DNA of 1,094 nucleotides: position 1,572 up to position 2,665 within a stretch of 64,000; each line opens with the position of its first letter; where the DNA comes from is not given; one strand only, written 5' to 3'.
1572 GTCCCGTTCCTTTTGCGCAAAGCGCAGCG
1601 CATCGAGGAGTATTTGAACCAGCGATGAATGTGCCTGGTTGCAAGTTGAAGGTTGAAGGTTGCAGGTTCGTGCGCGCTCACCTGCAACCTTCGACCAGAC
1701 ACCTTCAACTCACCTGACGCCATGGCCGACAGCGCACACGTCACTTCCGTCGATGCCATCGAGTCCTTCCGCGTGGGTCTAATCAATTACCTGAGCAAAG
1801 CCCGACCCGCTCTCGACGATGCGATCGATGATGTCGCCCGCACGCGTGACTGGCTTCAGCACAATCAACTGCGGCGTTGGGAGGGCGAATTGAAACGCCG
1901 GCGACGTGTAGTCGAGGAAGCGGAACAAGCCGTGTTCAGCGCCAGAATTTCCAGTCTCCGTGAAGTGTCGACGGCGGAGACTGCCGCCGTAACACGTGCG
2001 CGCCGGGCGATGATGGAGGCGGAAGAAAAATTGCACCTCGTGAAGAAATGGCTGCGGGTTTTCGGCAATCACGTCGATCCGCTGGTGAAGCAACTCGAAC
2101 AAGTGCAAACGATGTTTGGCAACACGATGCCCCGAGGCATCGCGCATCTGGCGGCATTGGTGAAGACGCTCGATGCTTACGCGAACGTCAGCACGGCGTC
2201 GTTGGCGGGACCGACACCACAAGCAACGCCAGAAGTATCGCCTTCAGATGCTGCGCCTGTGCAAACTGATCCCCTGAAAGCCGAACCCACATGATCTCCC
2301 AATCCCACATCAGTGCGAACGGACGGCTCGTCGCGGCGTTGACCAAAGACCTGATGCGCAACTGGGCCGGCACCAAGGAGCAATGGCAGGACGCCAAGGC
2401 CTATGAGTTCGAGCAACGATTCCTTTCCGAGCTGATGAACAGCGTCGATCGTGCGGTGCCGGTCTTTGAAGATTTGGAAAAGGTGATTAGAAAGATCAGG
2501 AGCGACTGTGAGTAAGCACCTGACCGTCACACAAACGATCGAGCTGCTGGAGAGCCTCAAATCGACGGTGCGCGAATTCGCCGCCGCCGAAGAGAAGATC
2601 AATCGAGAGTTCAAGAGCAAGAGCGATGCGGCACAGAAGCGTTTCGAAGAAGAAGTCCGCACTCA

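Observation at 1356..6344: Minimal type-VII-secretion-like module (three small WXG100-like helical proteins plus a triple-FtsK-domain ATPase) in a PVC-type diderm genome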

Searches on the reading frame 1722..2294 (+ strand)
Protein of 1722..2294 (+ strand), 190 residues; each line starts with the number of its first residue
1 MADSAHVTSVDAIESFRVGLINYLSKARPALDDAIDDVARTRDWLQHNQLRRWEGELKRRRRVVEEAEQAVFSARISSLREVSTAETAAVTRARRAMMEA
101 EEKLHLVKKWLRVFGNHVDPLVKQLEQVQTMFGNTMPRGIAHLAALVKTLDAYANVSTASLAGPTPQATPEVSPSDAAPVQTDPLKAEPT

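Call 4: search_protein_families(library=pfam, max_evalue=1, proteins=[window:1722-2294:+])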
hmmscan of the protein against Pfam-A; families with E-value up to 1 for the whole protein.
window:1722-2294:+ (190 aa): 5 families
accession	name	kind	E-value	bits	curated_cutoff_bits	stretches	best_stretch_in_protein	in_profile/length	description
PF19757.4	DUF6244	-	0.024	15.6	31.6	1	76-139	7-68/87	Family of unknown function (DUF6244)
PF07321.17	YscO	-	0.024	15.1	28.8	1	23-129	25-128/149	Type III secretion protein YscO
PF12348.14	CLASP_N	-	0.046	13.7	27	1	57-127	29-97/227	CLASP N terminal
PF25398.1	CUX1_N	-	0.15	12.5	27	1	86-134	46-93/116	CUX1-like, N-terminal tRNA-binding arm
PF12998.12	ING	-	0.2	12.6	23.9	1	31-127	2-101/102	Inhibitor of growth proteins N-terminal histone-binding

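Call 5: search_protein_families(library=ncbifam, max_evalue=1, proteins=[window:1722-2294:+])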
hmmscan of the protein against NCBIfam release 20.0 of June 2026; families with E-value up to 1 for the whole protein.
window:1722-2294:+ (190 aa): 3 families
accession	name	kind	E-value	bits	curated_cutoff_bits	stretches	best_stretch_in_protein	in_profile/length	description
NF043058.1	T4SS_LegC2C7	subfamily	0.062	12.2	350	1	23-155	119-252/348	LegC2/C7 family Dot/Icm T4SS effector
NF001074.0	PRK00118.2-4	equivalog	0.15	12.5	186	1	76-128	39-91/110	putative DNA-binding protein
NF043021.1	T4SS_AnkF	equivalog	0.27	9.4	1000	1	10-107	718-809/917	Dot/Icm T4SS effector AnkF/LegA14/Ceg31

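Call 6: search_protein_families(library=padloc, max_evalue=0.1, proteins=[window:1722-2294:+])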
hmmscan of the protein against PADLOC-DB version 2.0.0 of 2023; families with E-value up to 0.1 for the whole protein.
window:1722-2294:+ (190 aa): 0 families

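Call 31: search_solved_structures(query=A2, max_evalue=10)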
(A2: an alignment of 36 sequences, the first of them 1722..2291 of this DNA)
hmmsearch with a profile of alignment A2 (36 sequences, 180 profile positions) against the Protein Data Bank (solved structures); distinct sequences matched with E-value up to 10: 39.
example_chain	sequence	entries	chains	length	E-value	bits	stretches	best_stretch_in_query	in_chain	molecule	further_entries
2yq8_A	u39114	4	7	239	0.0076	19.2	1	74-127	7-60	PROLYL 4-HYDROXYLASE SUBUNIT ALPHA-1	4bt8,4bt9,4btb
4bta_A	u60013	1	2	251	0.0077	19.2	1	74-127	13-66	PROLYL 4-HYDROXYLASE SUBUNIT ALPHA-1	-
4yin_A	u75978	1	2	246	0.073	16.1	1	62-119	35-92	Beta-lactamase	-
4c7n_B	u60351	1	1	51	0.11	15.5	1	86-125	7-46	SYNTHETIC ALPHA-HELIX, IM10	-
9chp_A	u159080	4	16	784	0.5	13.3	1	113-165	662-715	Potassium voltage-gated channel subfamily H member 2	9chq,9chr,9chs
5va3_A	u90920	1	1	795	0.51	13.3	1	113-165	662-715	Potassium voltage-gated channel subfamily H member 2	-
5va1_A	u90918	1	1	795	0.51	13.3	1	113-165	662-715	Potassium voltage-gated channel subfamily H member 2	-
7cn0_A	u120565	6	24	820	0.53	13.2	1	113-165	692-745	potassium channel 1 | potassium channel | Potassium voltage-gated channel subfamily H member 2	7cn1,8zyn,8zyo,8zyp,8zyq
5va2_A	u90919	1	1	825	0.53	13.2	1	113-165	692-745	Potassium voltage-gated channel subfamily H member 2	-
3l8q_A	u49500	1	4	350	0.7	12.8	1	127-165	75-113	Cellulosomal scaffoldin adaptor protein B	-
8io4_A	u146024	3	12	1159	0.81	12.6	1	113-165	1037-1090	Potassium voltage-gated channel subfamily H member 2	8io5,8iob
9ixp_A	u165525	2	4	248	0.87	12.5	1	62-119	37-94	Beta-lactamase OXA-10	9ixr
2rl3_A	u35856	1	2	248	0.88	12.5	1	62-119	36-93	Beta-lactamase PSE-2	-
3qnb_A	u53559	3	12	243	0.88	12.5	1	62-119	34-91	Oxacillinase | Beta-lactamase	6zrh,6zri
3qnc_A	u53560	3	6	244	0.88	12.5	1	62-119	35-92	Oxacillinase | Beta-lactamase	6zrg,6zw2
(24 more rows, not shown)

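Call 44: find_homologous_proteins(query=A2, max_evalue=0.001)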
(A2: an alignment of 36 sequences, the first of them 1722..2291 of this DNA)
Query A2 (36 sequences) (190 aa, profile of the alignment): 551 proteins with E <= 0.001 among 8000 candidates; the best 120 are listed.
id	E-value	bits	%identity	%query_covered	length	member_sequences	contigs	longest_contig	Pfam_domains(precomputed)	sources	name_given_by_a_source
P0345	3.2e-74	267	59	82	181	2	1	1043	-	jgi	-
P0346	5.2e-73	263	52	94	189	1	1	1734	-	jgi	jgi:hypothetical protein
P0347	6.0e-73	262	50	87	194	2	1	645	-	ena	-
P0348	8.4e-73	262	54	83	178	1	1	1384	-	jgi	jgi:hypothetical protein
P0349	1.4e-72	261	50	92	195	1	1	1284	-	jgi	jgi:hypothetical protein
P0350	4.1e-72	260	52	83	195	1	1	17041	-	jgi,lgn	-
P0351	5.1e-72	259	53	81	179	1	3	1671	-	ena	-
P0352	8.5e-72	259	54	81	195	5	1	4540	-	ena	-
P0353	9.0e-72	259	54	82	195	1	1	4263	-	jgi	jgi:hypothetical protein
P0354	1.4e-71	258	44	94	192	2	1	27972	-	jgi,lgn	-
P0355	1.5e-71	258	54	97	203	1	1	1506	-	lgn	-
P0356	1.6e-71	258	50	93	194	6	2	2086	-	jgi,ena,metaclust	metaclust:\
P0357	2.2e-71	257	53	82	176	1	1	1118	-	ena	-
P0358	2.6e-71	257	53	81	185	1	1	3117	-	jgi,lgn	jgi:predicted ATPase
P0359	3.1e-71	257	49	97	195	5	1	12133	-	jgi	jgi:hypothetical protein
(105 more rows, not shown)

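Call 60: predict_structure(alignment_id=A5)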
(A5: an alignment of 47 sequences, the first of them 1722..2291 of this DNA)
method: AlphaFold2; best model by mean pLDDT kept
length: 190 residues; sequences in the alignment: 47
mean_pLDDT: 86.4   pTM: 0.64
mean pLDDT of the five models: 86.4, 86.4, 85.7, 85.3, 84.8
residues with pLDDT >= 90: 136; 70-90: 13; 50-70: 28; < 50: 13
segments of 3 or more residues with pLDDT < 50: 168-174
pLDDT, mean of each block of 10 residues (from residue 1): 65 94 96 97 97 98 98 90 93 98 98 97 96 95 94 78 52 51 55
secondary structure, 60 per line:
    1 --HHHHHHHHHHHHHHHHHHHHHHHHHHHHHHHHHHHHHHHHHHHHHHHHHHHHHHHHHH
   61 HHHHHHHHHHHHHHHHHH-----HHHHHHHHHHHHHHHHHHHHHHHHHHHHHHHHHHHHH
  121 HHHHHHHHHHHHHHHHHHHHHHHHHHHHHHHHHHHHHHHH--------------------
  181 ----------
elements in order: H3-78 H84-160

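Call 65: fold_search(model_id=the predicted structure, library=pdb)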
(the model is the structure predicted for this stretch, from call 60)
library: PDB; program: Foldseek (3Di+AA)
matches with E <= 10: 736; with E <= 0.001: 0
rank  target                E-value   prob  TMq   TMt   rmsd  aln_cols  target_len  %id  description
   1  3g67_A                1.5e-02  1.00  0.45  0.41   7.1       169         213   17  Crystal Structure of a Soluble Chemoreceptor from Thermotoga maritima (released 2009-07-28)
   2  3g6b_A                1.8e-02  1.00  0.46  0.42   6.4       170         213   15  Crystal structure of a Soluble Chemoreceptor from Thermotoga maritima Asn217Ile mutant (released 2009-07-28)
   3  6ixg_A                2.7e-02  0.98  0.30  0.26  16.7       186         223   14  Crystal structure of native apo SH3BP5 (P41) (released 2019-03-20)
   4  8hhl_A                3.2e-02  1.00  0.35  0.12  28.6       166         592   17  Cryo-EM structure of the Cas12m2-crRNA-target DNA full R-loop complex (released 2023-04-12)
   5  6ixg_B                3.2e-02  0.95  0.29  0.26  18.6       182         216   14  Crystal structure of native apo SH3BP5 (P41) (released 2019-03-20)
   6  3g6b_B                3.6e-02  1.00  0.45  0.42   7.1       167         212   17  Crystal structure of a Soluble Chemoreceptor from Thermotoga maritima Asn217Ile mutant (released 2009-07-28)
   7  6ixe                  5.3e-02  0.93  0.31  0.28  16.4       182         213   14  Crystal structure of SeMet apo SH3BP5 (I41) (released 2019-03-20)
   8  3g67_B                6.3e-02  0.97  0.39  0.36  10.9       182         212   13  Crystal Structure of a Soluble Chemoreceptor from Thermotoga maritima (released 2009-07-28)
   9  4mh6                  6.7e-02  1.00  0.55  0.63   4.5       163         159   13  2.8 Angstrom Crystal Structure of Type III Secretion Protein YscO from Vibrio parahaemolyticus (released 2013-09-11)
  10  6djl_B                6.7e-02  0.95  0.31  0.27  17.7       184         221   14  Crystal structure of the Rab11 GEF SH3BP5 bound to nucleotide free Rab11A (released 2018-09-26)
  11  9hmx_A                7.1e-02  0.87  0.30  0.31  10.6       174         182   15  Structure of SteB-RipA complex from Mycobacterium tuberculosis (released 2025-07-30)
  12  6ixv_C                7.5e-02  0.87  0.28  0.24  20.5       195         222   12  Crystal structure of SH3BP5-Rab11a (released 2019-03-20)
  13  5nnv_B                8.9e-02  0.93  0.38  0.33  10.7       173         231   17  Structure of a Bacillus subtilis Smc coiled coil middle fragment (released 2017-06-21)
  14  6ixf_A                9.9e-02  0.82  0.29  0.26  16.6       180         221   16  Crystal structure of SeMet apo SH3BP5 (P41) (released 2019-03-20)
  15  6ixv_D                1.1e-01  0.87  0.32  0.27  21.0       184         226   13  Crystal structure of SH3BP5-Rab11a (released 2019-03-20)
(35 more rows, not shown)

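Call 69: search_protein_families(library=pfam, alignment_id=A2, max_evalue=1)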
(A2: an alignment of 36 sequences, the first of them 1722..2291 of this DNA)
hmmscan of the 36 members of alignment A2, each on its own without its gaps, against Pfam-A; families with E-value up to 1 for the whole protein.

A. member 1, window:1722-2291:+ (190 aa): 5 families
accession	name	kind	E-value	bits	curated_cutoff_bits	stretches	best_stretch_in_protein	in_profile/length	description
PF19757.4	DUF6244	-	0.024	15.6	31.6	1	76-139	7-68/87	Family of unknown function (DUF6244)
PF07321.17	YscO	-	0.024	15.1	28.8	1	23-129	25-128/149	Type III secretion protein YscO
PF12348.14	CLASP_N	-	0.046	13.7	27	1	57-127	29-97/227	CLASP N terminal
PF25398.1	CUX1_N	-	0.15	12.5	27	1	86-134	46-93/116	CUX1-like, N-terminal tRNA-binding arm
PF12998.12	ING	-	0.2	12.6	23.9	1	31-127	2-101/102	Inhibitor of growth proteins N-terminal histone-binding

B. families by the number of members that match (of 36 scanned): 97 families (the first 25 are shown)
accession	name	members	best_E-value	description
PF05478.16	Prominin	18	0.0011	Prominin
PF02601.20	Exonuc_VII_L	9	0.027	Exonuclease VII, large subunit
PF11559.13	ADIP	5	0.0013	Afadin- and alpha -actinin-Binding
PF07889.17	DUF1664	5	0.0037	Protein of unknown function (DUF1664)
PF06593.17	RBDV_coat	5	0.013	Raspberry bushy dwarf virus coat protein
PF07321.17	YscO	4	0.0013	Type III secretion protein YscO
PF10046.14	BLOC1_2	4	0.0086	Biogenesis of lysosome-related organelles complex-1 subunit 2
PF19730.4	DUF6221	4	0.041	Family of unknown function (DUF6221)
PF06103.16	DUF948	3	0.0057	Bacterial protein of unknown function (DUF948)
PF10241.14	KxDL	3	0.011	Uncharacterized conserved protein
PF10186.14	ATG14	3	0.15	Vacuolar sorting 38 and autophagy-related subunit 14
PF16566.10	CREPT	3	0.18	Cell-cycle alteration and expression-elevated protein in tumour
PF03715.18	Noc2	2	0.02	Noc2p family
PF06476.17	DUF1090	2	0.023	Protein of unknown function (DUF1090)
PF01923.23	Cob_adeno_trans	2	0.025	Cobalamin adenosyltransferase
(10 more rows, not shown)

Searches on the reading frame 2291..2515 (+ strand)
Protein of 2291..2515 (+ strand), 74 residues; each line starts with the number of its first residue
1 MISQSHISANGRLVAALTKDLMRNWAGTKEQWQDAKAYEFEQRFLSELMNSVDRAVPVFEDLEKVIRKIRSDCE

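Call 4: search_protein_families(library=pfam, max_evalue=1, proteins=[window:2291-2515:+])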
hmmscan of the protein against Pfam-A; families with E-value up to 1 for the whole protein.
window:2291-2515:+ (74 aa): 1 family
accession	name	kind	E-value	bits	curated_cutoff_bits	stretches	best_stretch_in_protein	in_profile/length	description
PF12054.13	DUF3535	-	0.027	14.1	26.2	1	8-74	141-206/448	Domain of unknown function (DUF3535)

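Call 5: search_protein_families(library=ncbifam, max_evalue=1, proteins=[window:2291-2515:+])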
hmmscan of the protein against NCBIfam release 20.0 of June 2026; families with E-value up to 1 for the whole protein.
window:2291-2515:+ (74 aa): 1 family
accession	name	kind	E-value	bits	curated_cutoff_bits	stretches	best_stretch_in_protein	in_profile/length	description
NF010252.0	PRK13698.1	equivalog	0.018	14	274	1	13-73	136-196/323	ParB/RepB/Spo0J family plasmid partition protein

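Call 6: search_protein_families(library=padloc, max_evalue=0.1, proteins=[window:2291-2515:+])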
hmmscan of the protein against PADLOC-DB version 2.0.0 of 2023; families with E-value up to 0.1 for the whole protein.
window:2291-2515:+ (74 aa): 1 family
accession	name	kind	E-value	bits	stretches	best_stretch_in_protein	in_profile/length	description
PDLC03542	REase_II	-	0.025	11.9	1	29-69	127-167/316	Type II restriction enzyme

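Call 30: search_solved_structures(query=A3, max_evalue=10)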
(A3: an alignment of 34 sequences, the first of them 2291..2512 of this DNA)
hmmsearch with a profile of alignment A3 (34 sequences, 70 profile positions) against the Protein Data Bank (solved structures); distinct sequences matched with E-value up to 10: 11.
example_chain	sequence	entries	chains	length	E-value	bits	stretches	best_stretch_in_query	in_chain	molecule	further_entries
5gje_A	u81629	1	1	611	0.31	14.1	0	16-36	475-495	Low-density lipoprotein receptor-related protein 6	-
8ffe_A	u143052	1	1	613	0.32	14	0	16-36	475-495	Low-density lipoprotein receptor-related protein 6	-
4dg6_A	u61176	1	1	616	0.35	13.9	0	16-36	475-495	Low-density lipoprotein receptor-related protein 6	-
3s94_A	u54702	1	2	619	0.36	13.9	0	16-36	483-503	Low-density lipoprotein receptor-related protein 6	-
6l6r_A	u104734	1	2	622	0.37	13.8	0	16-36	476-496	Low-density lipoprotein receptor-related protein 6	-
8ctg_C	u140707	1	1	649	0.37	13.8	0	16-36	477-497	Low-density lipoprotein receptor-related protein 6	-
8ro0_Q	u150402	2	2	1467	0.8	12.7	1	5-56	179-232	Intron-binding protein aquarius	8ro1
8vmg_C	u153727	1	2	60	0.82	12.7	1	34-68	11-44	Axin-1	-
3dby_A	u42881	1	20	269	4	10.5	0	46-67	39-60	uncharacterized protein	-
3g6b_A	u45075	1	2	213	4.5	10.3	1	37-67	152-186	Methyl-accepting chemotaxis protein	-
7xsj_B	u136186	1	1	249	8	9.5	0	34-67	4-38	Syntaxin-1A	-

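Call 68: search_protein_families(library=pfam, alignment_id=A3, max_evalue=1)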
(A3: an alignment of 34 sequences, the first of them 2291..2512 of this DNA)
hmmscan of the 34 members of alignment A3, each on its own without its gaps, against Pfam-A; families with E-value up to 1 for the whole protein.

A. member 1, window:2291-2512:+ (74 aa): 1 family
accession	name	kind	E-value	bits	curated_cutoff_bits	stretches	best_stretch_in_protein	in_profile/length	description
PF12054.13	DUF3535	-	0.027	14.1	26.2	1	8-74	141-206/448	Domain of unknown function (DUF3535)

B. families by the number of members that match (of 34 scanned): 20 families
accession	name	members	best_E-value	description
PF11919.13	PSME4_C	1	0.0095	Proteasome activator complex subunit 4-like, C-terminal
PF25199.1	nSTAND_NTPase5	1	0.016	Novel STAND NTPase 5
PF00482.28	T2SSF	1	0.026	Type II secretion system (T2SS), protein F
PF12054.13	DUF3535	1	0.027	Domain of unknown function (DUF3535)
PF23172.1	bHLH_NCOA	1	0.034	Nuclear receptor coactivators bHLH domain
PF17016.10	DUF5095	1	0.048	Domain of unknown function (DUF5095)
PF22751.1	DUF488-N3a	1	0.055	Active DUF488-N3 subclade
PF10073.14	GapR_DNA-bd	1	0.056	GapR-like, DNA-binding domain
PF24915.1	Spectrin_SESTD1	1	0.058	SESTD1-like, spectrin repeat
PF10137.14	CAP12-PCTIR_TIR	1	0.062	CAP12/Pycsar effector protein, TIR domain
PF23629.1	Death_MADD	1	0.07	MAP kinase-activating death domain protein death domain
PF13977.11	TetR_C_6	1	0.077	BetI-type transcriptional repressor, C-terminal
PF08822.17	DUF1804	1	0.085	Protein of unknown function (DUF1804)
PF08343.15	RNR_N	1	0.11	Ribonucleotide reductase N-terminal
PF14299.13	PP2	1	0.12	Phloem protein 2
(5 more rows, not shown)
